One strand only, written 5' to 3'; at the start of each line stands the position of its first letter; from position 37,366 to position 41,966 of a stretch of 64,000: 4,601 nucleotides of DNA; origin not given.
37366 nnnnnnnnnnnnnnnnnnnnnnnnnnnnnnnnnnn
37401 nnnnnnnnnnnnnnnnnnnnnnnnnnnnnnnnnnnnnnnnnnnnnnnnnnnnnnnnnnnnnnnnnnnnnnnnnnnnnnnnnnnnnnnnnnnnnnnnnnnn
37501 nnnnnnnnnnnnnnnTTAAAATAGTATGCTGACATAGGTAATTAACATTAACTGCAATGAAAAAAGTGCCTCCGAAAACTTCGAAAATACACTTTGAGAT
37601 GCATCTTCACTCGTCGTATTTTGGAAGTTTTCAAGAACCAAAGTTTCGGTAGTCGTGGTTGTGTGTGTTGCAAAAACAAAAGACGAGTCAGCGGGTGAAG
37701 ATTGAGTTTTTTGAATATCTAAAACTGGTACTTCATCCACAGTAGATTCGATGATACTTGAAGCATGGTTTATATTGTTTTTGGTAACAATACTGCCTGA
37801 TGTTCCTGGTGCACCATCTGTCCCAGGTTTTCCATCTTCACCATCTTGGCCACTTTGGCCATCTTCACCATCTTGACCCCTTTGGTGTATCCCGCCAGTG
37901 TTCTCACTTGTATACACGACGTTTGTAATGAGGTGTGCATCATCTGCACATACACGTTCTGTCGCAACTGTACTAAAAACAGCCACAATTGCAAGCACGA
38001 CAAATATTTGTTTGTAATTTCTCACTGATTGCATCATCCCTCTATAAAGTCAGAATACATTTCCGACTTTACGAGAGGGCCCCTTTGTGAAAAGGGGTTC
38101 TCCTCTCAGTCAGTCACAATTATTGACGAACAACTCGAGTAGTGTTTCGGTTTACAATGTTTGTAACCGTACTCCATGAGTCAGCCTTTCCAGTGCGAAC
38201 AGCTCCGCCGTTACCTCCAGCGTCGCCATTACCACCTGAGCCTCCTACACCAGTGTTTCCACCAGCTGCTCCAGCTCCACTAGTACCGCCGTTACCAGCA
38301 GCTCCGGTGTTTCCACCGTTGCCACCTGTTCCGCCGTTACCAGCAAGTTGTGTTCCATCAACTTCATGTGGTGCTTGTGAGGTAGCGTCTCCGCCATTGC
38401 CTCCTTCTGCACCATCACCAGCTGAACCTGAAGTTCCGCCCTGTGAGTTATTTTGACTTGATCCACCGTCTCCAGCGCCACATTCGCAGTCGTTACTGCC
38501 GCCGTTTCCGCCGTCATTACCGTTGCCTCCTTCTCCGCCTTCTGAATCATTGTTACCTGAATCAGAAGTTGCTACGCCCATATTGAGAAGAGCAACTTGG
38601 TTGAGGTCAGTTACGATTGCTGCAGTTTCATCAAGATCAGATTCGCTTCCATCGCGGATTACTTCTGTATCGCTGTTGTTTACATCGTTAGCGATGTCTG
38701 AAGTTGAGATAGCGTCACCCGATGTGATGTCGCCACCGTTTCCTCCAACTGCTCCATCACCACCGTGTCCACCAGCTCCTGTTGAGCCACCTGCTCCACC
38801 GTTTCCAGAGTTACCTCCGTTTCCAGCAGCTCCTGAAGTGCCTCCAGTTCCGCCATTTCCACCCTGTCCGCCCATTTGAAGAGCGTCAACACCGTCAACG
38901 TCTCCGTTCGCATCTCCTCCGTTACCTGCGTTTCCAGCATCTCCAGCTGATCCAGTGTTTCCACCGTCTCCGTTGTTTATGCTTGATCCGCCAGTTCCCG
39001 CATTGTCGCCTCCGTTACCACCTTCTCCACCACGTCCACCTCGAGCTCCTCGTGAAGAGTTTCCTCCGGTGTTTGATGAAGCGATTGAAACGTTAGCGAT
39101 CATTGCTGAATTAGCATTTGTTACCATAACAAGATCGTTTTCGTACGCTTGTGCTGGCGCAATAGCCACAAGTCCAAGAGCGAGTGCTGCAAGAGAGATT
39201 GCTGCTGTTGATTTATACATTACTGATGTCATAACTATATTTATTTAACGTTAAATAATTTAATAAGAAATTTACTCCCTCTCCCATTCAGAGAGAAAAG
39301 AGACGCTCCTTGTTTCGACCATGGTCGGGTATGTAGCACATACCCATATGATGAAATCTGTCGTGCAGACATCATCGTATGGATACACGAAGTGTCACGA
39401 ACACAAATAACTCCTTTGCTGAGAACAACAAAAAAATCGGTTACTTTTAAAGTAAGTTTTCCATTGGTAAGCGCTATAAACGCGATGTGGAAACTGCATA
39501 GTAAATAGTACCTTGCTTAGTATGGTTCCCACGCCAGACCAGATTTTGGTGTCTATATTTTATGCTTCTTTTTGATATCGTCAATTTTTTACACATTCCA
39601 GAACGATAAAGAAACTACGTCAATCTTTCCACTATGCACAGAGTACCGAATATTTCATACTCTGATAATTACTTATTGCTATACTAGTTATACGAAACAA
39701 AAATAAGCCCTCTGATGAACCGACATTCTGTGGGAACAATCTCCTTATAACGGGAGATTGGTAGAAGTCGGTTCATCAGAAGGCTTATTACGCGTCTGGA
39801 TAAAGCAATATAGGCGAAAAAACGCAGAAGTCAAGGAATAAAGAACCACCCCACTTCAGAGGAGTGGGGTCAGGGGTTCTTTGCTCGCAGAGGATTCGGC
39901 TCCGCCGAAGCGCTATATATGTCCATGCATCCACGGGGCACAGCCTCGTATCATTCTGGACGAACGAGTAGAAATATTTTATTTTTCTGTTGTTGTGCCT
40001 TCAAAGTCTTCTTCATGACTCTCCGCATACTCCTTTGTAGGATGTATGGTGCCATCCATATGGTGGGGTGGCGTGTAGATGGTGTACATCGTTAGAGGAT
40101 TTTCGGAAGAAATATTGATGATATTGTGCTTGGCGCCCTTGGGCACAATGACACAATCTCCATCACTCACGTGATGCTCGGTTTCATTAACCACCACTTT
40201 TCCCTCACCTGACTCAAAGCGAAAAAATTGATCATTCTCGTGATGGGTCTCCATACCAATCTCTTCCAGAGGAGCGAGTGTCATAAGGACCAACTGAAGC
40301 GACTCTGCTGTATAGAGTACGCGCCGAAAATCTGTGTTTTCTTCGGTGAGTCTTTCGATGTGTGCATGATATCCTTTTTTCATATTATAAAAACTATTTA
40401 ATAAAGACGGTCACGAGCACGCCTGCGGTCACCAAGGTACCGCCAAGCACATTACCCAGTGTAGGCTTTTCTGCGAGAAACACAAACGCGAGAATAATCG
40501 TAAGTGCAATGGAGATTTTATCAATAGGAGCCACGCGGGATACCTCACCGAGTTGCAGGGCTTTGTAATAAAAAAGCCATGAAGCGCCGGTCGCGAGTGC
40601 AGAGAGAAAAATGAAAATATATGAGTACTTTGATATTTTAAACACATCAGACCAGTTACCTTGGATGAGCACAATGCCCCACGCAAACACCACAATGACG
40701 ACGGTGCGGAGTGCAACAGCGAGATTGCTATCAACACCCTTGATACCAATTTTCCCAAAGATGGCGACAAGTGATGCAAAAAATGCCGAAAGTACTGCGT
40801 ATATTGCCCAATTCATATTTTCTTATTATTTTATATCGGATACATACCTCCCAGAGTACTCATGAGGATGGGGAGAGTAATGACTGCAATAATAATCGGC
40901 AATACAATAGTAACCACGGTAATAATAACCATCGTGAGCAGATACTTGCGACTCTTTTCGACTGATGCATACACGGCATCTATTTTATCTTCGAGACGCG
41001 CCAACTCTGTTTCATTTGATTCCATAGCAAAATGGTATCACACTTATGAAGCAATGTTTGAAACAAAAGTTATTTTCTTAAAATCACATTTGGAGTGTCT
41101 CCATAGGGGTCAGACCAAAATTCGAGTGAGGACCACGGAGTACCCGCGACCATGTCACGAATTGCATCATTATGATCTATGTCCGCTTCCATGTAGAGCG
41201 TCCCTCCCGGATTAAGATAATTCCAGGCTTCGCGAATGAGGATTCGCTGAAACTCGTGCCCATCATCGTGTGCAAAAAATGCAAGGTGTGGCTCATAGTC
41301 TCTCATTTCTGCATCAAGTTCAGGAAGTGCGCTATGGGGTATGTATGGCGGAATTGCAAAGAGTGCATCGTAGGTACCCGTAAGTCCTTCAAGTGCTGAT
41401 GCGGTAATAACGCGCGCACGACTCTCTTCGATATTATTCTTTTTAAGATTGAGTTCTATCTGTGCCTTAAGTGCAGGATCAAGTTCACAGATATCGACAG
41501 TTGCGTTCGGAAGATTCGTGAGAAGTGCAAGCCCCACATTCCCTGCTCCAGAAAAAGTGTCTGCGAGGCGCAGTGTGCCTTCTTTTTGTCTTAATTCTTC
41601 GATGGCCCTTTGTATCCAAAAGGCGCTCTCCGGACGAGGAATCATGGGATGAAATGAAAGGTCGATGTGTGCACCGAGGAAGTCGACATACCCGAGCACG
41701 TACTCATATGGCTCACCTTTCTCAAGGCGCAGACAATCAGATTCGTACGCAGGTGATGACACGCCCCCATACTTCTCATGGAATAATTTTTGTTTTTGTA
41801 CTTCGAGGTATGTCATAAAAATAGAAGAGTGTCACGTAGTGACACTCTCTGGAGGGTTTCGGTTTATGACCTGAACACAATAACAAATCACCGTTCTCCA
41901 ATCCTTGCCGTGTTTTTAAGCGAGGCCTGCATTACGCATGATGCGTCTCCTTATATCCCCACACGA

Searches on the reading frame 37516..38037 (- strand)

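Call 66: search_protein_families(library=pfam, proteins=[window:37516-38037:-], max_evalue=0.001)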
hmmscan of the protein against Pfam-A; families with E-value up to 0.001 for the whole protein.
window:37516-38037:- (173 aa): 1 family
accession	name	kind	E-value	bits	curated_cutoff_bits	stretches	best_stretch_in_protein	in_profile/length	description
PF01391.23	Collagen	-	5.4e-05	23.3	27.2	1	53-81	24-52/60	Collagen triple helix repeat (20 copies)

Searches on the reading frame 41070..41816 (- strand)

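Call 66: search_protein_families(library=pfam, proteins=[window:41070-41816:-], max_evalue=0.001)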
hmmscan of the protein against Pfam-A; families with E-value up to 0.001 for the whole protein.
window:41070-41816:- (248 aa): 1 family
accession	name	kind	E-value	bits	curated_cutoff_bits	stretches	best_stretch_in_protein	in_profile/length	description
PF05175.20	MTS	-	6.3e-07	29.6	23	1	76-159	28-109/170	Methyltransferase small domain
